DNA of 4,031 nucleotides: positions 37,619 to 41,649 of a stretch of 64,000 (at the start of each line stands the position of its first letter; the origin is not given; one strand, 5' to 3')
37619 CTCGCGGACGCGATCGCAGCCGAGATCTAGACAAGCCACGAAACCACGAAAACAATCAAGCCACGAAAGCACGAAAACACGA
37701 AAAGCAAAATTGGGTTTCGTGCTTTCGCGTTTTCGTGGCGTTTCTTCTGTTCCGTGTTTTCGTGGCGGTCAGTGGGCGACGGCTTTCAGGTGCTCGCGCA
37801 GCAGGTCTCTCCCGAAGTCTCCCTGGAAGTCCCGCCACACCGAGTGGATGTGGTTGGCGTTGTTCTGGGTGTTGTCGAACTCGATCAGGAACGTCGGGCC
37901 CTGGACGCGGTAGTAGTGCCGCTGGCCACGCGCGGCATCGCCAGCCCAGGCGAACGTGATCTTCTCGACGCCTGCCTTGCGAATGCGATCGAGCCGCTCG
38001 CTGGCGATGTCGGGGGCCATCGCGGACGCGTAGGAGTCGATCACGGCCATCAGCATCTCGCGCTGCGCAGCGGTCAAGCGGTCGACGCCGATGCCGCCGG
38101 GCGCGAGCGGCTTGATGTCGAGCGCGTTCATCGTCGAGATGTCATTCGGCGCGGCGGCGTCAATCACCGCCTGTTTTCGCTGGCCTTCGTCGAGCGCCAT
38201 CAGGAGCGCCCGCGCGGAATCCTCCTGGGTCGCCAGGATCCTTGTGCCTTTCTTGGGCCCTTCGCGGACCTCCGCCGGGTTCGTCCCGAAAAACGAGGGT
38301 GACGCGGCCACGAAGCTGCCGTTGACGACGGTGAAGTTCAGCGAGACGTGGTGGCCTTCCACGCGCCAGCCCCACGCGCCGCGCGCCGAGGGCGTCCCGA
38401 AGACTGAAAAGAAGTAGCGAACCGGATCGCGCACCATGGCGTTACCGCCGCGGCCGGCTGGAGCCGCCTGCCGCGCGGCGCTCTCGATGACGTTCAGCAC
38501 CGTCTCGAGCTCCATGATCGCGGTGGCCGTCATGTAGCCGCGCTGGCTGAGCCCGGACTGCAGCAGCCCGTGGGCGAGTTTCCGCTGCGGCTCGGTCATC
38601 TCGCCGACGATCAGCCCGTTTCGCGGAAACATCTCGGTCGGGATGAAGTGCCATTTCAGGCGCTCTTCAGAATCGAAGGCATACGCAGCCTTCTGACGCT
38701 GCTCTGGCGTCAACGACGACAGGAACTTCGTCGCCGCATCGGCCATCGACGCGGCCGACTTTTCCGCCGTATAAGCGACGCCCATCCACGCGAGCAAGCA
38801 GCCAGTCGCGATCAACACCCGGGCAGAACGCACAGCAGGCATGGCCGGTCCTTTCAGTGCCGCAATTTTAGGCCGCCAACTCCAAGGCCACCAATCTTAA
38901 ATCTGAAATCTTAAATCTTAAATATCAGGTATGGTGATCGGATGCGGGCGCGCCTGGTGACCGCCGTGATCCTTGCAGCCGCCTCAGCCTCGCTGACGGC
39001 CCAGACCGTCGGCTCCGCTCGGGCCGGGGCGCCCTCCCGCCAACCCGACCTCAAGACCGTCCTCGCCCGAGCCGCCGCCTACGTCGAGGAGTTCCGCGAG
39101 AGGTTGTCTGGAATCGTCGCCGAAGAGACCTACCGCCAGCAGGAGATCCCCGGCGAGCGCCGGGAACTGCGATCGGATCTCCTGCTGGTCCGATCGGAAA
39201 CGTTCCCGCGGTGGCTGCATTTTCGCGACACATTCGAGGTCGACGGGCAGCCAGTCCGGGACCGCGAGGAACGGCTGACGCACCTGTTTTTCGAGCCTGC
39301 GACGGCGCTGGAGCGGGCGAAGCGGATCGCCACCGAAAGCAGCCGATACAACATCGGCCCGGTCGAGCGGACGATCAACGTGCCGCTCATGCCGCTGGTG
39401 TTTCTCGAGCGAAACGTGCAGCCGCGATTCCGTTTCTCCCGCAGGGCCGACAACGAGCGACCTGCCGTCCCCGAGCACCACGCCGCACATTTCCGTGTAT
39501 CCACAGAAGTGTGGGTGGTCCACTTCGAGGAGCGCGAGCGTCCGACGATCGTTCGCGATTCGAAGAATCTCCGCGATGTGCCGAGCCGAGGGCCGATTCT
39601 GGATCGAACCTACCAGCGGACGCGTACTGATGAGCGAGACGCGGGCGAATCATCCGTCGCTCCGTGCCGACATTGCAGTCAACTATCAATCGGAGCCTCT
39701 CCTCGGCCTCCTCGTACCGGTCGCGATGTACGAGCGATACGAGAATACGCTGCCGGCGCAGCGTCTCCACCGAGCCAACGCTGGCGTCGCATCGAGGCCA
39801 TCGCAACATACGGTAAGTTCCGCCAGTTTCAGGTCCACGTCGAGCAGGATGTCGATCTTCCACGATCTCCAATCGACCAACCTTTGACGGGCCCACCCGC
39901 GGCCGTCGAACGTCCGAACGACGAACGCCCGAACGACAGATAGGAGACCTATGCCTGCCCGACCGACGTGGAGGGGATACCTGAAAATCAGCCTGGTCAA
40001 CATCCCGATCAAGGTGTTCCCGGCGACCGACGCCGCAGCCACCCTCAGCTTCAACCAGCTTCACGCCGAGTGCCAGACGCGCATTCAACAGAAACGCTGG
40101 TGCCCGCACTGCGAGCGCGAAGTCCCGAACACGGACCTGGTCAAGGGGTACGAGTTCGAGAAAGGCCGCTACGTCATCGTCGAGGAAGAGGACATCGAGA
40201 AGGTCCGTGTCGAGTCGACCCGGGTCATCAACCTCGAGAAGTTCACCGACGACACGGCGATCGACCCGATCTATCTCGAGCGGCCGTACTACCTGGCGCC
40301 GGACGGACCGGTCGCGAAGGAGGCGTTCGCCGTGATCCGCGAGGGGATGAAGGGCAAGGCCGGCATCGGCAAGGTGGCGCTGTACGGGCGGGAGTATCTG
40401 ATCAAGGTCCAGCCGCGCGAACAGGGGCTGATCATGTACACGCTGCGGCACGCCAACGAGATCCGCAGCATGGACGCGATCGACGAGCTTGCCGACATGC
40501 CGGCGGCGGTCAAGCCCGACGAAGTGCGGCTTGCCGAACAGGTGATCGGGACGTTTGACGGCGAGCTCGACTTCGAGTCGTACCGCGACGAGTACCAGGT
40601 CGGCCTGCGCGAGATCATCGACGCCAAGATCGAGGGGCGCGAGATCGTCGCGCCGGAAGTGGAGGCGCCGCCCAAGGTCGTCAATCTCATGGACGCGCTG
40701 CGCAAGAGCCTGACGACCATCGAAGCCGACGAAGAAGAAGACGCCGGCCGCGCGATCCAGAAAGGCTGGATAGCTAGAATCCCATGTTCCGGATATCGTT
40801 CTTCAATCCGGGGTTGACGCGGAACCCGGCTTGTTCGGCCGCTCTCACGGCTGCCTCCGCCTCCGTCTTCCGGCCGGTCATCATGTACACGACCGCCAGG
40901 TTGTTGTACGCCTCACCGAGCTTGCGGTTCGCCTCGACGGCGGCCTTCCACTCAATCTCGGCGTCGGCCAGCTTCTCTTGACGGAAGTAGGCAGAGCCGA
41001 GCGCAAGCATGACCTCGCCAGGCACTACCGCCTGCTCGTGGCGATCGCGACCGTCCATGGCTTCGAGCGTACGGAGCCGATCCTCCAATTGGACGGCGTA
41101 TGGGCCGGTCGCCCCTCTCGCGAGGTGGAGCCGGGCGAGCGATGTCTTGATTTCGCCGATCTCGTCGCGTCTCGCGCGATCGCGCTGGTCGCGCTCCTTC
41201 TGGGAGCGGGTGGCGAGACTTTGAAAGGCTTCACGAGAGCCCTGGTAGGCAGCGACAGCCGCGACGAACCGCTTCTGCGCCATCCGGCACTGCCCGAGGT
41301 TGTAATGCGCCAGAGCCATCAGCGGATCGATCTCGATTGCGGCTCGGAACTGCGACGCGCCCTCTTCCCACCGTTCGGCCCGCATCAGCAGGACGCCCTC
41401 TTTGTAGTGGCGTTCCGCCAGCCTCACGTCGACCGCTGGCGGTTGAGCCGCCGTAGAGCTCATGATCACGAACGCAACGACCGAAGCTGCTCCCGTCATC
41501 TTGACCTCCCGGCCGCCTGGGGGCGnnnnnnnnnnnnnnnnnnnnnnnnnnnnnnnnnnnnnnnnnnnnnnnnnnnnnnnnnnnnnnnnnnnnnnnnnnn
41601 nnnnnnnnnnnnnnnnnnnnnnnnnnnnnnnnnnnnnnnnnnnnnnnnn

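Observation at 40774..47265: A diverged second copy of the ku 3' end brackets a 6.2-kb receptor-VWA-TPR module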

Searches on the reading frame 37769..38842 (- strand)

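Call 12: search_protein_families(library=pfam, proteins=[window:37769-38842:-], max_evalue=0.01)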
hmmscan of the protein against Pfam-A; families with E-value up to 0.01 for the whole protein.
window:37769-38842:- (357 aa): 2 families
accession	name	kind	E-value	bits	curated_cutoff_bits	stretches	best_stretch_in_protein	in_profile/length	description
PF12006.13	DUF3500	-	3.2e-95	319.5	27.2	1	28-345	3-297/297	Protein of unknown function (DUF3500)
PF07813.17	LTXXQ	-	0.0033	18.6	24.3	0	29-52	73-96/100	LTXXQ motif family protein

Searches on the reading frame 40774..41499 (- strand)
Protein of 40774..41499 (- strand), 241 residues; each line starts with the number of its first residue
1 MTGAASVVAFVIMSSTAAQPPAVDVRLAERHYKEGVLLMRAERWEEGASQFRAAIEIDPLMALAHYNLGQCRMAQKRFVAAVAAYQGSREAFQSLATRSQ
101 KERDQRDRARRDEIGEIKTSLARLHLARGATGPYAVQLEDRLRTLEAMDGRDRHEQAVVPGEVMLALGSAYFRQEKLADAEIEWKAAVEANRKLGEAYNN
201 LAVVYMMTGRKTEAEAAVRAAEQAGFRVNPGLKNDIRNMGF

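Call 12: search_protein_families(library=pfam, proteins=[window:40774-41499:-], max_evalue=0.01)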
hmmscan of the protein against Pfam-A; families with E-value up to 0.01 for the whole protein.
window:40774-41499:- (241 aa): 10 families
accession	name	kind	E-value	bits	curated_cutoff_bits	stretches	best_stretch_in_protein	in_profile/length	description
PF07719.23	TPR_2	-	6.5e-16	57.5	27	3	28-59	1-32/34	Tetratricopeptide repeat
PF13432.12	TPR_16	-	8.4e-16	58.5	32.7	2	32-92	1-61/65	Tetratricopeptide repeat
PF00515.34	TPR_1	-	5.3e-12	45.4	27.8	1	62-86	1-25/34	Tetratricopeptide repeat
PF13414.12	TPR_11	-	3.1e-10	40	26.8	2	168-209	1-42/42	TPR repeat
PF13431.12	TPR_17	-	1.7e-08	34.5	24.4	1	185-215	3-33/34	Tetratricopeptide repeat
PF14559.12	TPR_19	-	1e-07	32.6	25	1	38-90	1-53/68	Tetratricopeptide repeat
PF13424.12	TPR_12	-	1.5e-06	28.7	30.1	1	164-221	6-71/77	Tetratricopeptide repeat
PF13181.12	TPR_8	-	1.7e-06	28.2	25.7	0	196-221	2-27/34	Tetratricopeptide repeat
PF13428.12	TPR_14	-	0.00037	21.3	23.5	0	163-202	3-42/44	Tetratricopeptide repeat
PF13374.12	TPR_10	-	0.0023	18.3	27.5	1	196-219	3-26/42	Tetratricopeptide repeat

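Call 61: search_protein_families(library=ncbifam, proteins=[window:40774-41499:-], max_evalue=0.001)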
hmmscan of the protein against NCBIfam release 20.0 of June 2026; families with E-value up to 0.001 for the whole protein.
window:40774-41499:- (241 aa): 11 families
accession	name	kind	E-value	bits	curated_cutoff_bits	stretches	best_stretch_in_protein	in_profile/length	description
TIGR02521.1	type_IV_pilW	equivalog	1.5e-10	41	154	1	160-221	30-91/234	type IV pilus biogenesis/stability protein PilW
NF033762.1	social_mot_Tgl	equivalog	4.6e-09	36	225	1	111-214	96-189/252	social motility TPR repeat lipoprotein Tgl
NF033920.0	C39_PA2778_fam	equivalog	1.5e-08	34.3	150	1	163-223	192-252/255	PA2778 family cysteine peptidase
NF033758.1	gliding_GltE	equivalog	4.2e-07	29.3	225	0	181-235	72-122/411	adventurous gliding motility TPR repeat lipoprotein GltE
TIGR02552.1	LcrH_SycD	equivalog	6e-07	29.2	104.8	0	27-86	17-76/136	SycD/LcrH family type III secretion system chaperone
TIGR02917.1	PEP_TPR_lipo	equivalog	3.8e-06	25.1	312.2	1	163-222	365-424/899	XrtA/PEP-CTERM system TPR-repeat protein PrsT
TIGR02795.1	tol_pal_ybgF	equivalog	7.1e-06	26.6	90.1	0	29-94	3-71/119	tol-pal system protein YbgF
NF040959.1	MamA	equivalog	1.2e-05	24.9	200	0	30-86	107-163/204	magnetosome protein MamA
TIGR04510.1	mod_pep_cyc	subfamily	3.6e-05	22.5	400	1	30-226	400-599/814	putative peptide modification system cyclase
NF047371.1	FlcA_CTERM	equivalog_domain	6.9e-05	21.5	300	0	27-89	121-169/646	periplasmic flagellar collar protein FlcA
NF002725.1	PRK02603.1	equivalog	0.00064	19.8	143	0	161-223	72-134/173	photosystem I assembly protein Ycf3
